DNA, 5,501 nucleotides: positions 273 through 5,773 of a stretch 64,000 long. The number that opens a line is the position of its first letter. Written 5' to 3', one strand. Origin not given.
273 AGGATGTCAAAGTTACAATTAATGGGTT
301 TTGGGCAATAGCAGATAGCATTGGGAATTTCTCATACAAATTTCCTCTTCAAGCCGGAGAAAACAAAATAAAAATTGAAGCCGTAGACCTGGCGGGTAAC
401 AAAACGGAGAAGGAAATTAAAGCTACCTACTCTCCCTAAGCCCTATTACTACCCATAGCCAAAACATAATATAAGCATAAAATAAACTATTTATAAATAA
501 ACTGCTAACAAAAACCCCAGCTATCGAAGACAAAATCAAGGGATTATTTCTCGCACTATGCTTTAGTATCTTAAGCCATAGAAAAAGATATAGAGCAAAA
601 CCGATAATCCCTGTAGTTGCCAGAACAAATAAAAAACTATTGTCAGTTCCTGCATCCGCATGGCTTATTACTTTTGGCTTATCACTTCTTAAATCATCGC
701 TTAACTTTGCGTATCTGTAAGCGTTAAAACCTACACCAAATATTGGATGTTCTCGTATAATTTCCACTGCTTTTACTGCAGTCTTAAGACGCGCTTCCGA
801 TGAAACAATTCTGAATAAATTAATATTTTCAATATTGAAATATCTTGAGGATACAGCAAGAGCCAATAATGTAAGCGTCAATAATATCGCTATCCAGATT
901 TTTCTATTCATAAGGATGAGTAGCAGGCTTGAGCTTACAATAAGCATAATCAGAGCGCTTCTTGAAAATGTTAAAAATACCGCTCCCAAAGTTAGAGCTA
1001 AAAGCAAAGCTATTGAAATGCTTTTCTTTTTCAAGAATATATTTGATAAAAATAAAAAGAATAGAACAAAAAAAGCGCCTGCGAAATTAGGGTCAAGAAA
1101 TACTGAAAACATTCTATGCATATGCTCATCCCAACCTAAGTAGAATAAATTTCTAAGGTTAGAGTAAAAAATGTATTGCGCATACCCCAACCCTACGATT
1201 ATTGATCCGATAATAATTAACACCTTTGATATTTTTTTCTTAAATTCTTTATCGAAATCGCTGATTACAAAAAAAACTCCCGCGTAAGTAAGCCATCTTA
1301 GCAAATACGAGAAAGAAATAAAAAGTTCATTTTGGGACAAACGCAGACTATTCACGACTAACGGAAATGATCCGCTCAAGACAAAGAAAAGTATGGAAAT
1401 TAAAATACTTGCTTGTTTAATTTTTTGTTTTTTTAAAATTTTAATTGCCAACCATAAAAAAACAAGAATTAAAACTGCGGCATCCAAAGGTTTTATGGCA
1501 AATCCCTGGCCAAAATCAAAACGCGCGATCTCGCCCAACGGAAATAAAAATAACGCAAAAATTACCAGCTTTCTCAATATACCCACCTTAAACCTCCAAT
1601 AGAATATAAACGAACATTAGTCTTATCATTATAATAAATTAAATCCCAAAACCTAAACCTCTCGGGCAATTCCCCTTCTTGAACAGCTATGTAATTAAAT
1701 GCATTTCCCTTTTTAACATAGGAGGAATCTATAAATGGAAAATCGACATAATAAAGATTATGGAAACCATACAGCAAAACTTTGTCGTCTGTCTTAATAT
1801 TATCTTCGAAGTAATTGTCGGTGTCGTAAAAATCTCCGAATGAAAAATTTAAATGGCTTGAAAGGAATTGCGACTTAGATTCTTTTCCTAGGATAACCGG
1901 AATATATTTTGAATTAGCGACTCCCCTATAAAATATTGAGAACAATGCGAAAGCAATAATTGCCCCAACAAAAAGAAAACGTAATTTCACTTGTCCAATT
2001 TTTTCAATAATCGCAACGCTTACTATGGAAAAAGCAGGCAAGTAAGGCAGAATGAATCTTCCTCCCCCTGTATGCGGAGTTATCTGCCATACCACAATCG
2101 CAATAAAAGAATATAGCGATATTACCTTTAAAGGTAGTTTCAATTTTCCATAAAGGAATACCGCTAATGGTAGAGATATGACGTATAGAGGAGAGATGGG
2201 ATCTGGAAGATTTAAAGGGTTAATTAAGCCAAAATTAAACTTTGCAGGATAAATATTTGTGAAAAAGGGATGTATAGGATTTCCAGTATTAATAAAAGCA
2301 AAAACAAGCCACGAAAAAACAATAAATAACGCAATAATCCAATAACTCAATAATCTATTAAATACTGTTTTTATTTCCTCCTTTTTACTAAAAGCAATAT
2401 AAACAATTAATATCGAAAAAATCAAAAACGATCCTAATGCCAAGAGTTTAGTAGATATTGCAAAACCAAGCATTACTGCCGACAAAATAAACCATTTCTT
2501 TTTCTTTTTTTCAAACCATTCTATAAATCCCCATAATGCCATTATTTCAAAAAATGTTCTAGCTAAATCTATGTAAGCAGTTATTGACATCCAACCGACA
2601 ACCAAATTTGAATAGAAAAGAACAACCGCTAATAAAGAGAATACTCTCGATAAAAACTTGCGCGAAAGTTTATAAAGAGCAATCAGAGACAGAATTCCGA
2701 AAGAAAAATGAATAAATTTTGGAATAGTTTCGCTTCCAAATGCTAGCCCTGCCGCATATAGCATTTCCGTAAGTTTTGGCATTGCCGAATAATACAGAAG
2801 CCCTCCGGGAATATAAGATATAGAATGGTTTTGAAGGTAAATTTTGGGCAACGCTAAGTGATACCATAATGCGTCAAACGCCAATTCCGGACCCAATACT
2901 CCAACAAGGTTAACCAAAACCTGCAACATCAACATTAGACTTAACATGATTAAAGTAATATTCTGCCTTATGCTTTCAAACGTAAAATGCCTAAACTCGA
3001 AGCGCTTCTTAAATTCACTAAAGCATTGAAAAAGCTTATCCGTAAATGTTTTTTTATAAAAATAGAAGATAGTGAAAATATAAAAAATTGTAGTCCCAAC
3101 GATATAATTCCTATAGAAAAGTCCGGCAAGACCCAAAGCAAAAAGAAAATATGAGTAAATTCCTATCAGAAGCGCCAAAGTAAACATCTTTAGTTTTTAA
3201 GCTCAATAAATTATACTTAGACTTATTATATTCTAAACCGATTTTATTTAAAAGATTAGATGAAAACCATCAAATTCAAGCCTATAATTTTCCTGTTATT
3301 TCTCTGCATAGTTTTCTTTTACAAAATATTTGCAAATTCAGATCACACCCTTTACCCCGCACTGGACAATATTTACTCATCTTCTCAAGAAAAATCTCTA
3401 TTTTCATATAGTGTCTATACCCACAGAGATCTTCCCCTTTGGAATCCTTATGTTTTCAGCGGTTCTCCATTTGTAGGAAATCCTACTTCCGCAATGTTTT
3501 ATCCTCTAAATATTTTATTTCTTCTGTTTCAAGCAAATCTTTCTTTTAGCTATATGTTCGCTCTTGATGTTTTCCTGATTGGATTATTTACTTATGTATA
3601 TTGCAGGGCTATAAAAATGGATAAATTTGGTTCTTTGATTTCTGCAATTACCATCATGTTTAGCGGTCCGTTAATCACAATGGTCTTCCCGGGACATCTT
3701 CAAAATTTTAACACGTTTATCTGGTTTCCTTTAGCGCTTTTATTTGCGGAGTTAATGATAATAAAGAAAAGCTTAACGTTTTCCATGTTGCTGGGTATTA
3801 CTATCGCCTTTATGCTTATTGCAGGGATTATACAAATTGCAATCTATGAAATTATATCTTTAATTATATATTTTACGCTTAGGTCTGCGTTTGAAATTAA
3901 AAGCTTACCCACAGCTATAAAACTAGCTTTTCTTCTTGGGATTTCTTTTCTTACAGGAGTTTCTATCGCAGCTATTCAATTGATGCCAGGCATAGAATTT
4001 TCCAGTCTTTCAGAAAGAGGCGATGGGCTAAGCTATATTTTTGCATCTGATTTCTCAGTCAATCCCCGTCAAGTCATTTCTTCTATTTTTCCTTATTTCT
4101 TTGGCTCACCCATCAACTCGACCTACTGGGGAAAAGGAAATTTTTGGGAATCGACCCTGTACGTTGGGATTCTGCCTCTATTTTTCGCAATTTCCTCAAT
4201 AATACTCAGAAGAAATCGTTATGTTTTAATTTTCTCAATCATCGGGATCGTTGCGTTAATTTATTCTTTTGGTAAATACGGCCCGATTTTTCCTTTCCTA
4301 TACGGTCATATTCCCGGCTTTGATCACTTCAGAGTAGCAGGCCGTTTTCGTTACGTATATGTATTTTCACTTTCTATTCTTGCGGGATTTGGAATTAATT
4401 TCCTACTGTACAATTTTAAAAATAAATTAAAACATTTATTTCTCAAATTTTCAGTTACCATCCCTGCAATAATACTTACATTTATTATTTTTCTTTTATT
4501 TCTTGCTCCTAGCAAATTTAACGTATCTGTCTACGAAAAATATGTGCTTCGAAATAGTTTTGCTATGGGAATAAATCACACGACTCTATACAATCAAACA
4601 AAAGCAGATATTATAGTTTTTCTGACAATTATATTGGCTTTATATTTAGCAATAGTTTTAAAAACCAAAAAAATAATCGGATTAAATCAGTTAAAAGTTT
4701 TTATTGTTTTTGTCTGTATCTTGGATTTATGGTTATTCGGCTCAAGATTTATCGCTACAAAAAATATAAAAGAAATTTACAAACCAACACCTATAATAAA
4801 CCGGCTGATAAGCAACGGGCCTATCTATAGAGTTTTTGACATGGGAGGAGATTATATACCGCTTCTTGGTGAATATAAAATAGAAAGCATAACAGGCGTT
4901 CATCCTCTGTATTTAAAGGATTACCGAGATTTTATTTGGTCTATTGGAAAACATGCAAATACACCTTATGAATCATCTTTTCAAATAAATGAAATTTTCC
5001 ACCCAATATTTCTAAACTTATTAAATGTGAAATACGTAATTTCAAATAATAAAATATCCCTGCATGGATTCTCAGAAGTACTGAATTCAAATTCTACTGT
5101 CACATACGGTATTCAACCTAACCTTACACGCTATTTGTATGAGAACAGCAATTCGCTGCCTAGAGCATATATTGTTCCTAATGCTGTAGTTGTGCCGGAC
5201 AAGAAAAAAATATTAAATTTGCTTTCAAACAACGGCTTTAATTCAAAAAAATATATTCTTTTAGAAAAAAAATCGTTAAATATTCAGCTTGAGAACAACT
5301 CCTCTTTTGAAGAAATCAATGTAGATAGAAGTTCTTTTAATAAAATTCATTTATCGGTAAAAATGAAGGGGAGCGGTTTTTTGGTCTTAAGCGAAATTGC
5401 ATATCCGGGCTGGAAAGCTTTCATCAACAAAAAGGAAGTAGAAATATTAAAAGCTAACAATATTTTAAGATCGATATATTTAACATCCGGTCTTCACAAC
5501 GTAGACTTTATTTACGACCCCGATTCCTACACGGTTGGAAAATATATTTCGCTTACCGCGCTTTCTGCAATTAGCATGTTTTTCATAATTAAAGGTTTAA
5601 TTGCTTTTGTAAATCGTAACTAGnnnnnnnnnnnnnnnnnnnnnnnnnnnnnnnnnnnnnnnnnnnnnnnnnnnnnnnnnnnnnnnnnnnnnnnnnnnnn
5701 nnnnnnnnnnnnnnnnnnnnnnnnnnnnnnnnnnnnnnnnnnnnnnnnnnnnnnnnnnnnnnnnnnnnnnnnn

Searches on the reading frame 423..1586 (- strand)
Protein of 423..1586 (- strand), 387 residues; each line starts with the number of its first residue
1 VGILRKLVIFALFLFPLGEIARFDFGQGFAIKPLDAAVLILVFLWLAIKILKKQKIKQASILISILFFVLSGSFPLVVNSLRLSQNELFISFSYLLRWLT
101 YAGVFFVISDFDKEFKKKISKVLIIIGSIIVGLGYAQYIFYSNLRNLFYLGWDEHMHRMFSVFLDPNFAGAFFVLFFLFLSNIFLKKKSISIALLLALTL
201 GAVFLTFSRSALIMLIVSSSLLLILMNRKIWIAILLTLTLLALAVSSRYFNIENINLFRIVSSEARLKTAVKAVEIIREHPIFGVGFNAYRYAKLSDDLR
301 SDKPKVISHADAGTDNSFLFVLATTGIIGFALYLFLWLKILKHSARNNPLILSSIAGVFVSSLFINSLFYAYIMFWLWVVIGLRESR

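Call 10: search_protein_families(library=pfam, proteins=[window:423-1586:-], max_evalue=0.00001)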
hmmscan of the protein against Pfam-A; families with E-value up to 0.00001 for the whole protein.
window:423-1586:- (387 aa): 1 family
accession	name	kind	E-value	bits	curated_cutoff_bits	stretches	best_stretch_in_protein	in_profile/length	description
PF04932.20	Wzy_C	-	2.9e-19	69.8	31.7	1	195-334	2-149/149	O-Antigen ligase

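Call 56: find_encoding_contigs(protein=window:423-1586:-, flank=10000, max_places=2)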
Protein window:423-1586:- (387 aa): 1 contig read that carries it; 1 place shown.
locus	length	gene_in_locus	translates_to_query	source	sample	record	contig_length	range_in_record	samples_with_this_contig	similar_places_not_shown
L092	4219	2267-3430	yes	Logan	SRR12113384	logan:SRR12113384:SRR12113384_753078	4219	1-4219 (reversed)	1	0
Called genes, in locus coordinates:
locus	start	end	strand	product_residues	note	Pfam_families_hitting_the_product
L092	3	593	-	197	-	?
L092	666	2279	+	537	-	PF02366:PMT (faint), PF13231:PMT_2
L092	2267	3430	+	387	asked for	PF04932:Wzy_C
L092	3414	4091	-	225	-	PF12733:Cadherin-like (faint), PF17957:Big_7 (faint), PF19077:Big_13 (faint), PF09136:Glucodextran_B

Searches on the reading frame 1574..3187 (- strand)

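Call 10: search_protein_families(library=pfam, proteins=[window:1574-3187:-], max_evalue=0.00001)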
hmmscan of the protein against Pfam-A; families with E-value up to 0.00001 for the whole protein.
window:1574-3187:- (537 aa): 1 family
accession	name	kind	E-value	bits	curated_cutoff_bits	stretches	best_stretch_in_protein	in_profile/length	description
PF13231.12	PMT_2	-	4.4e-09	37.2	26.1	1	161-293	29-160/160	Dolichyl-phosphate-mannose-protein mannosyltransferase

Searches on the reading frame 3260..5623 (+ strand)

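Call 10: search_protein_families(library=pfam, proteins=[window:3260-5623:+], max_evalue=0.00001)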
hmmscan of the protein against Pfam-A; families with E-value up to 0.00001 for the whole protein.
window:3260-5623:+ (787 aa): 1 family
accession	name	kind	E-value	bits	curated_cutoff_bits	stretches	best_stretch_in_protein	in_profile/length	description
PF09586.16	YfhO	-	1.9e-08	33.6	28.5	1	686-764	756-835/835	Bacterial membrane protein YfhO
